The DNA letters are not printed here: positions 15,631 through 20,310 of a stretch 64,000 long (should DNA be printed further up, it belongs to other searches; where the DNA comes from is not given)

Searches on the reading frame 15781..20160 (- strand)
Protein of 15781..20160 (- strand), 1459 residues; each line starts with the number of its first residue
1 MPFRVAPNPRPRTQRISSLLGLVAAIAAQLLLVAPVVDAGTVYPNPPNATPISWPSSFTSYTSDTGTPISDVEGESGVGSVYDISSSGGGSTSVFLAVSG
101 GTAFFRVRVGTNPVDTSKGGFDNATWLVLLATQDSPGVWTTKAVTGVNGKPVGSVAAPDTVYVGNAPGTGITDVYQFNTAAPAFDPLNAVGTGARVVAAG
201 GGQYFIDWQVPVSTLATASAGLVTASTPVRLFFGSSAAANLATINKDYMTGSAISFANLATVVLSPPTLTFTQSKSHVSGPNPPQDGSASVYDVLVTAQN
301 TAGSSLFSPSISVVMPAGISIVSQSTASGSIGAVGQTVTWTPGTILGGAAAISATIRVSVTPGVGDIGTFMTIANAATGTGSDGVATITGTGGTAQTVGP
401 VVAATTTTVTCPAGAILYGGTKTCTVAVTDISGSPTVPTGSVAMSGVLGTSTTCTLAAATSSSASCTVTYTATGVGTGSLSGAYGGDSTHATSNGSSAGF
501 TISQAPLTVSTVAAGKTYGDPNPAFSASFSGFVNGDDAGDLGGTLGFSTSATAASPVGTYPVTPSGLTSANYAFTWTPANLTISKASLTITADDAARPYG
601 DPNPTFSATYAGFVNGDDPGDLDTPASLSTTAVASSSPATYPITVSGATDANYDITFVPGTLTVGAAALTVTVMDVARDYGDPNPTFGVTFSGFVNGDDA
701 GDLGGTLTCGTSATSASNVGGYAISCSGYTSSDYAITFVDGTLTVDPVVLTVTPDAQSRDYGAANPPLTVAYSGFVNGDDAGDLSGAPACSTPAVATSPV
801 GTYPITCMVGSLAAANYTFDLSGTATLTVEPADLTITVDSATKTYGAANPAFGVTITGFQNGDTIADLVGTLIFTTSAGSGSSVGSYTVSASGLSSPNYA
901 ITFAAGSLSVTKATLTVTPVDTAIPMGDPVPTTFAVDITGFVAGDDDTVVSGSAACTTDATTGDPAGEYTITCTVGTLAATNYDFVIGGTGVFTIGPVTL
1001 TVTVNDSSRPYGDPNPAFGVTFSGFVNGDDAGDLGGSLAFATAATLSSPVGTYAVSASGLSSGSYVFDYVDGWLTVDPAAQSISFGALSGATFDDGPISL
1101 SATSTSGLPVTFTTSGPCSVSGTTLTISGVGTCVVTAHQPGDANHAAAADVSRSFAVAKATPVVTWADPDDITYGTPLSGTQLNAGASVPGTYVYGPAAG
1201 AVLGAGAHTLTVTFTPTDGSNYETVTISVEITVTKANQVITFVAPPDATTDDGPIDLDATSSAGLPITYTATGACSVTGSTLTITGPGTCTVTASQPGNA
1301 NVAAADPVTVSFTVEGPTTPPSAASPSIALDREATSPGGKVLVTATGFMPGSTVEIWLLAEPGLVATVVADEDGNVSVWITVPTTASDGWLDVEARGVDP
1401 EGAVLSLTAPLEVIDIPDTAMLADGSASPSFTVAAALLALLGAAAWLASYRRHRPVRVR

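Call 3: search_protein_families(library=pfam, proteins=[window:15781-20160:-], max_evalue=0.1)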
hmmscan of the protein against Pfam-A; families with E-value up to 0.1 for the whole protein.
window:15781-20160:- (1459 aa): 2 families
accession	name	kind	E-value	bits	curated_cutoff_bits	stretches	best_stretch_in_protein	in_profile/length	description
PF18676.6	MBG_2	-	3.5e-132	431.6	25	7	588-663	1-72/72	MBG domain (YGX type)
PF16640.11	Big_3_5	-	0.0017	19.3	35.5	1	414-502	6-87/88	Bacterial Ig-like domain (group 3)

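Call 4: search_protein_families(library=ncbifam, proteins=[window:15781-20160:-], max_evalue=0.1)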
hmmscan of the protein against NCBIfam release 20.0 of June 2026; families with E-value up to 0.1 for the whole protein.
window:15781-20160:- (1459 aa): 0 families
